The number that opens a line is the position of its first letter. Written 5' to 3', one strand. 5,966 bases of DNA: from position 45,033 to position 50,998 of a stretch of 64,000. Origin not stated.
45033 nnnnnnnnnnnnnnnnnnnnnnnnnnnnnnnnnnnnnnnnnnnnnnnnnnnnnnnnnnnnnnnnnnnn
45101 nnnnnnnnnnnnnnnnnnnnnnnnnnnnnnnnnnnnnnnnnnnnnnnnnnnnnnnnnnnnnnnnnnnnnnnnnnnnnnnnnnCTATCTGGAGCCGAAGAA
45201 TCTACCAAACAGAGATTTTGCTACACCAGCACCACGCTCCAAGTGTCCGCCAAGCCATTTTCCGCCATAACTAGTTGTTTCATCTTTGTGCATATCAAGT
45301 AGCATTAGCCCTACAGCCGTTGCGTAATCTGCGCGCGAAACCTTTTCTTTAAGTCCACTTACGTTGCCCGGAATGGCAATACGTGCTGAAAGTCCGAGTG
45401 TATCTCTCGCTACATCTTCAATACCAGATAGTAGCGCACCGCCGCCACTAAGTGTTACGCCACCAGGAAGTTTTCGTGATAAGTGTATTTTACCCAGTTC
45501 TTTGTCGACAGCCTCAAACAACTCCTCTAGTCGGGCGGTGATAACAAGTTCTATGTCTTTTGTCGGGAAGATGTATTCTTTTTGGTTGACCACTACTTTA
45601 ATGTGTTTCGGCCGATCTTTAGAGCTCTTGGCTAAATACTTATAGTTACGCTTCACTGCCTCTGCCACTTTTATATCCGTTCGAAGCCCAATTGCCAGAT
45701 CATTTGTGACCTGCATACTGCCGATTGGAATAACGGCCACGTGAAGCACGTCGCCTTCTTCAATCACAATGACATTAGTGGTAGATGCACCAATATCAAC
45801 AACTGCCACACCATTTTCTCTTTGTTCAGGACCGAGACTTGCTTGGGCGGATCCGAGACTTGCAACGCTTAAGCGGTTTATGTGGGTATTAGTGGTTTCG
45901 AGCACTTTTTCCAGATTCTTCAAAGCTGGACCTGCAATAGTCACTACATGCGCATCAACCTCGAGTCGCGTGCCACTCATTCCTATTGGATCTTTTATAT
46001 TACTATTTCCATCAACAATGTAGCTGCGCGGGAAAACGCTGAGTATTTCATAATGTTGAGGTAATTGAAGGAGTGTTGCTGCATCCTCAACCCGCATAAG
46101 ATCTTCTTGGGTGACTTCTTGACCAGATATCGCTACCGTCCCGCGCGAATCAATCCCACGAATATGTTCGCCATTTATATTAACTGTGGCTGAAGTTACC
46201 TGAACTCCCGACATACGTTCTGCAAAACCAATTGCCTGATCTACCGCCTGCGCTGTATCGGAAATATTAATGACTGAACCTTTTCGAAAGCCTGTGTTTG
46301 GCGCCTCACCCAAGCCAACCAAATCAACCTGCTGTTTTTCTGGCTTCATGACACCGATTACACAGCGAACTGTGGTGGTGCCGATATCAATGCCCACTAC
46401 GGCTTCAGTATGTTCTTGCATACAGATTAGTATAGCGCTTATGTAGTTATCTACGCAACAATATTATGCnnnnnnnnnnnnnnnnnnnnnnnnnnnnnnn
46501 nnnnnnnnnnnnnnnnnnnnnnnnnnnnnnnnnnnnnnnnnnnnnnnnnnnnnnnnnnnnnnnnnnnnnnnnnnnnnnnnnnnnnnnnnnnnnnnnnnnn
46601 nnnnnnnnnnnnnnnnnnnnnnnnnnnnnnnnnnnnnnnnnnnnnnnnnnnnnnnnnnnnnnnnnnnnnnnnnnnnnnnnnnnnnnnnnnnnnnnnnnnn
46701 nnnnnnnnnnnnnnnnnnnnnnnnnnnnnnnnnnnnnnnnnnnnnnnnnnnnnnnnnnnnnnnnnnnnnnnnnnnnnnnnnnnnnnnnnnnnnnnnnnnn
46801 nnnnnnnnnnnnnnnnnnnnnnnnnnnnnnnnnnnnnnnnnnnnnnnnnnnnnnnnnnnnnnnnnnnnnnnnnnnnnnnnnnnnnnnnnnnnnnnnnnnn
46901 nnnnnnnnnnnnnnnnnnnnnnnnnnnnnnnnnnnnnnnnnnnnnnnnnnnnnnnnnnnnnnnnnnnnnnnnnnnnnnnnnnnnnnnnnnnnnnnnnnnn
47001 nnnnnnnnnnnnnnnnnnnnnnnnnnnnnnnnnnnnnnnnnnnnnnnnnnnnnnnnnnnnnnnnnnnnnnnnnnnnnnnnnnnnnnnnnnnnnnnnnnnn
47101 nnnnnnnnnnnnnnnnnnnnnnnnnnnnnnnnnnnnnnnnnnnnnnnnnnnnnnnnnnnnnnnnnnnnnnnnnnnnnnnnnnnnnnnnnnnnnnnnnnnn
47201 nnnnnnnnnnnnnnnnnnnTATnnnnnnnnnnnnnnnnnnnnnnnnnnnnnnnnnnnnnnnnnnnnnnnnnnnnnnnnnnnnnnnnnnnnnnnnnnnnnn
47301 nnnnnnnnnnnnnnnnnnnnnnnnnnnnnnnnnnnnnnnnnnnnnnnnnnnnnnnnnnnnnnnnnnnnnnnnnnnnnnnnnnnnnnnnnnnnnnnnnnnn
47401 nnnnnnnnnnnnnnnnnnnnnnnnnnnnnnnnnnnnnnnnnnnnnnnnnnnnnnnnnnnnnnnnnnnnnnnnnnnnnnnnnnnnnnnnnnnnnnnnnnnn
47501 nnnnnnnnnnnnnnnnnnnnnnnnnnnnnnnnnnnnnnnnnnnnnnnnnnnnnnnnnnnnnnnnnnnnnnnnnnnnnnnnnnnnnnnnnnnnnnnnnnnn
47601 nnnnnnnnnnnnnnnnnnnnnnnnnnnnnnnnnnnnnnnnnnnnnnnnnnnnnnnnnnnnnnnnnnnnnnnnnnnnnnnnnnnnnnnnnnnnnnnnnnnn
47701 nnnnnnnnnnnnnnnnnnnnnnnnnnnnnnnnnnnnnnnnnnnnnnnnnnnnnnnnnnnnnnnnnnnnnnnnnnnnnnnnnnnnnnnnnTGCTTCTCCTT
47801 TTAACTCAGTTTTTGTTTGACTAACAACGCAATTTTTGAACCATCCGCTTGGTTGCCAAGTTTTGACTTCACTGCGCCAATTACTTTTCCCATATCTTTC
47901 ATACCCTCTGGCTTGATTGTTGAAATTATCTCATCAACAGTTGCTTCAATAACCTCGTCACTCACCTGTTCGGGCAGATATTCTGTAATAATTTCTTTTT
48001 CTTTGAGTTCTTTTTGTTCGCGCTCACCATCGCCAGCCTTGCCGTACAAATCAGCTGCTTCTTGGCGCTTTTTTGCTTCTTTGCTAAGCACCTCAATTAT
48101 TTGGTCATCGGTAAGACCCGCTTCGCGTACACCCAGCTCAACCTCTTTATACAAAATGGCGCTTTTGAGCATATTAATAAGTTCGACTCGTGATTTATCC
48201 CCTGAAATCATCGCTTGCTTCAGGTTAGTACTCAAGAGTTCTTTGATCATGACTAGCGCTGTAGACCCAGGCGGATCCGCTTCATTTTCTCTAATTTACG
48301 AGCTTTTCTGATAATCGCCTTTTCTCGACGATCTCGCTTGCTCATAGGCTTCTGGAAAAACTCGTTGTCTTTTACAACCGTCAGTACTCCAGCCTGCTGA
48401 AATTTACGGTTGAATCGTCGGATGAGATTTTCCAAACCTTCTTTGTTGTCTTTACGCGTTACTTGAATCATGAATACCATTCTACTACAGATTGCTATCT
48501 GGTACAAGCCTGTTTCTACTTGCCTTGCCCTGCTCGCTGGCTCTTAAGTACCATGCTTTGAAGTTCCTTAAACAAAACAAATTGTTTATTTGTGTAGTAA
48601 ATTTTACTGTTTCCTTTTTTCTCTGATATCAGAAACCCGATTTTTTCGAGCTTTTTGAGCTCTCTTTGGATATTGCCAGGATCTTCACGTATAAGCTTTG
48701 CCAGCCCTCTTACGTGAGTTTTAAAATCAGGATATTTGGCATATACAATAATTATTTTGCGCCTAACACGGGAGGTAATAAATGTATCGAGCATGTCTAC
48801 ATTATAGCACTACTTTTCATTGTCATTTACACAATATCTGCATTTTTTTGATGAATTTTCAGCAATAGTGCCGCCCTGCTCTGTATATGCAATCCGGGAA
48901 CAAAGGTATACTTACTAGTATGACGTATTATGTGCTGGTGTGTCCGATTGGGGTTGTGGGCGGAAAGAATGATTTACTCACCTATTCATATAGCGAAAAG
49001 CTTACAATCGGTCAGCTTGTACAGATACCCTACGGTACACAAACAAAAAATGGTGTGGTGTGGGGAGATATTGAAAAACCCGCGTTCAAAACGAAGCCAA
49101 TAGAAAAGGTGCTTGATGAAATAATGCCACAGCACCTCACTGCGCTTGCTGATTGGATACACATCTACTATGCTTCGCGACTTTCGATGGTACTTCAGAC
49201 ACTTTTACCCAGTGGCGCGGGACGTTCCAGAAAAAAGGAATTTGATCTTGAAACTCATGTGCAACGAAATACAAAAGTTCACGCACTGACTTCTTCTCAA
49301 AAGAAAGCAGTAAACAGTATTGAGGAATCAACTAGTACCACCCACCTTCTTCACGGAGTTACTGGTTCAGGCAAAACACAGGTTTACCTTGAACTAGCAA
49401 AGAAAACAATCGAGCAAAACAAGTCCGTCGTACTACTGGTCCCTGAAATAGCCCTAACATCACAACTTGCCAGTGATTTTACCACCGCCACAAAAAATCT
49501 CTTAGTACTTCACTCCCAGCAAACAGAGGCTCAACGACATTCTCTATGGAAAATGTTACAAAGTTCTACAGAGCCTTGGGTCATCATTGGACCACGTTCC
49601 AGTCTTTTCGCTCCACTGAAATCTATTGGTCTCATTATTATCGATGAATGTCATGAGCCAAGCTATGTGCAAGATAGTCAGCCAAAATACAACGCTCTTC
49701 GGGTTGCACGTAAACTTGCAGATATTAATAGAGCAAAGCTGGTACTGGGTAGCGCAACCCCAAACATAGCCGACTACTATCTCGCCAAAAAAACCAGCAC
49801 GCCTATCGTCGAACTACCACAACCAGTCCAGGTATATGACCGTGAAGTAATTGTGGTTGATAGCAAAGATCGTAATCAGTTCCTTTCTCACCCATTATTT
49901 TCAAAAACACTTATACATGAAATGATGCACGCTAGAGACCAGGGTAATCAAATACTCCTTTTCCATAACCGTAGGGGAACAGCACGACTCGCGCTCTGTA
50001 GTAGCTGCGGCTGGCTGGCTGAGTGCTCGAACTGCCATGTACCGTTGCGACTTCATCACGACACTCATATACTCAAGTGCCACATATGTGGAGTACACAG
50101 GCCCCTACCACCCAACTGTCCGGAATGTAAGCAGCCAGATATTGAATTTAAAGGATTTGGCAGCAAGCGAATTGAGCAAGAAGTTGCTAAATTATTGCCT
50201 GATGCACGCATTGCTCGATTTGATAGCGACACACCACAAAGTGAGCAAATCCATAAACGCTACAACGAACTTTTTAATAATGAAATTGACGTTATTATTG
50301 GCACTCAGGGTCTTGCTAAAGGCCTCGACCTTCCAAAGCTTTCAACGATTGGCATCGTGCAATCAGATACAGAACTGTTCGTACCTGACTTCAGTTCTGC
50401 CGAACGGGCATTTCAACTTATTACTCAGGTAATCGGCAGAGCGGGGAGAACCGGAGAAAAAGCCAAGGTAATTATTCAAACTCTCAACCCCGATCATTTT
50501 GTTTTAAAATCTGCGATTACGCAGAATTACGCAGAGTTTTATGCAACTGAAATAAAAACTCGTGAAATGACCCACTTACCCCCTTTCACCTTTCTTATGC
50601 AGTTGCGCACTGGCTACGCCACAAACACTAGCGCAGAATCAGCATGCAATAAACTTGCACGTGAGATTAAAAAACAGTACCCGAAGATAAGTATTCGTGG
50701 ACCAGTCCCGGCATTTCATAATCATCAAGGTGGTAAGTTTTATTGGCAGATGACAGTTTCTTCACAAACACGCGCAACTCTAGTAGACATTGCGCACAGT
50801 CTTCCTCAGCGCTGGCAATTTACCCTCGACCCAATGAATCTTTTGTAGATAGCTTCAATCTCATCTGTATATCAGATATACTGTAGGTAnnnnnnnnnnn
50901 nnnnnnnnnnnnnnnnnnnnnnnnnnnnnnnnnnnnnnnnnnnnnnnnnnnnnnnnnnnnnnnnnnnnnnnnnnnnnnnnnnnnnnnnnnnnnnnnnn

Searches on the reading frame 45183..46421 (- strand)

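Call 89: search_protein_families(library=pfam, proteins=[L005:10447-11298:+, window:45183-46421:-], max_evalue=0.01)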
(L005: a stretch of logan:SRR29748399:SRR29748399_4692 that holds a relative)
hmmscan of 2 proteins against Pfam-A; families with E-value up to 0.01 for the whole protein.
L005:10447-11298:+ (283 aa): 1 family
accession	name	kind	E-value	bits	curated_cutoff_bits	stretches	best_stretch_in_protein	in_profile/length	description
PF01841.26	Transglut_core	-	0.0011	19.7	23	1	130-178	36-84/108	Transglutaminase-like superfamily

window:45183-46421:- (412 aa): 7 families
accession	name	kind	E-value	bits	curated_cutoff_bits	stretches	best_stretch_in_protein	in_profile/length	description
PF14450.12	FtsA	-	9.6e-35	120.1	31.8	2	206-371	1-127/127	Cell division protein FtsA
PF02491.25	SHS2_FTSA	-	3.4e-28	98.2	25.4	1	84-161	1-79/79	SHS2 domain inserted in FTSA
PF11104.14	PilM_2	-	2.6e-08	33.6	27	1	193-261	170-238/340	Type IV pilus assembly protein PilM;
PF06723.19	MreB_Mbl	-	3.4e-07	29.9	27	1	200-349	142-304/327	MreB/Mbl protein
PF06277.17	EutA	-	7.1e-06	25.6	27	1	186-280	127-222/475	Ethanolamine utilisation protein EutA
PF01869.26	BcrAD_BadFG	-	0.00041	20.4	31.5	1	9-226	1-129/271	BadF/BadG/BcrA/BcrD ATPase family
PF00022.25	Actin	-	0.0057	15.7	27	0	206-271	145-207/410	Actin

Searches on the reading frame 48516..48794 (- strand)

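Call 89: search_protein_families(library=pfam, proteins=[window:48516-48794:-], max_evalue=0.01)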
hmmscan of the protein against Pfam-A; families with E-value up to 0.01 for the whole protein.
window:48516-48794:- (92 aa): 3 families
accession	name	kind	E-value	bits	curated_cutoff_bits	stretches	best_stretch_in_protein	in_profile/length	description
PF25212.1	HVO_A0114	-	0.00028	21.1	27.6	1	27-66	38-77/84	HVO_A0114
PF14394.12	DUF4423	-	0.0032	17.7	30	1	19-85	30-94/165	Domain of unknown function (DUF4423)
PF24033.1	DUF7342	-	0.0048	17.3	31.6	1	43-87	35-79/150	Family of unknown function (DUF7342)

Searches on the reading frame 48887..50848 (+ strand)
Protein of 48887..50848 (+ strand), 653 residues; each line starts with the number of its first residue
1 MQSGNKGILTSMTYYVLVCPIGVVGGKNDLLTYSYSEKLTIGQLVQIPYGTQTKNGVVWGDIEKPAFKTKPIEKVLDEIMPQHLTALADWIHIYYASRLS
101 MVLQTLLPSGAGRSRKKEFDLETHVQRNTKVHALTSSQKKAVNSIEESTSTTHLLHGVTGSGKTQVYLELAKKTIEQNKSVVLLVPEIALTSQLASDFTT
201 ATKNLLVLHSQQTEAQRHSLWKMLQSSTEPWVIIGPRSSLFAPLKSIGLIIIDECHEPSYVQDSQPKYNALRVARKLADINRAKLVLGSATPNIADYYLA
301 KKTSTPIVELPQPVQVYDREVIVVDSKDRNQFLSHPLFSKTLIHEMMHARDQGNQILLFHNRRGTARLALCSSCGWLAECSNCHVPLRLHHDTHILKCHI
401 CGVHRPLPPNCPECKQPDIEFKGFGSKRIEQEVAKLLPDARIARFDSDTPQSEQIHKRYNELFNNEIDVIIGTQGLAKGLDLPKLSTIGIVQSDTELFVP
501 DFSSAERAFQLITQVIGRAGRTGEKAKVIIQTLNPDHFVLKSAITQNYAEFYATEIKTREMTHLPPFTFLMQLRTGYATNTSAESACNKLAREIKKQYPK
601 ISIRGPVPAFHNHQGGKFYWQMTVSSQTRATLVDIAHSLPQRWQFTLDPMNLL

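Call 11: search_protein_families(library=pfam, proteins=[window:48887-50848:+], max_evalue=0.001)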
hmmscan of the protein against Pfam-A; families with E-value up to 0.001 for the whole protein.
window:48887-50848:+ (653 aa): 7 families
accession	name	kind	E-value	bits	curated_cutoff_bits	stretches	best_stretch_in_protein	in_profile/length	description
PF00270.35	DEAD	-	4.7e-17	62.7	26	1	135-293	1-161/167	DEAD/DEAH box helicase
PF04851.21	ResIII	-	3.2e-16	60.1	22.5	1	134-293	4-163/164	Type III restriction enzyme, res subunit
PF17764.6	PriA_3primeBD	-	1.1e-12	48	22.7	1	28-108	9-96/96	3'DNA-binding domain (3'BD)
PF00271.37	Helicase_C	-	1e-09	39.1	23.5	1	435-523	32-110/110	Helicase conserved C-terminal domain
PF18074.6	PriA_C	-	3e-08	34.8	26.9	1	566-642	1-79/95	Primosomal protein N C-terminal domain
PF13604.12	AAA_30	-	3e-07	30.8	27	1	134-240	2-82/191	AAA domain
PF18319.7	Zn_ribbon_PriA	-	2.2e-05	24.8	26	1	380-406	1-27/27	PriA DNA helicase Cys-rich region (CRR) domain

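Call 89: search_protein_families(library=pfam, proteins=[L005:10447-11298:+], max_evalue=0.01)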
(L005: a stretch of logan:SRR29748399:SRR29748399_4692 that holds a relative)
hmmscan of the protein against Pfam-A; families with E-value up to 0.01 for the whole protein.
L005:10447-11298:+ (283 aa): 1 family
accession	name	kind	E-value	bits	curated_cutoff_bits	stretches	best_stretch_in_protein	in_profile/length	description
PF01841.26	Transglut_core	-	0.0011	19.7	23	1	130-178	36-84/108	Transglutaminase-like superfamily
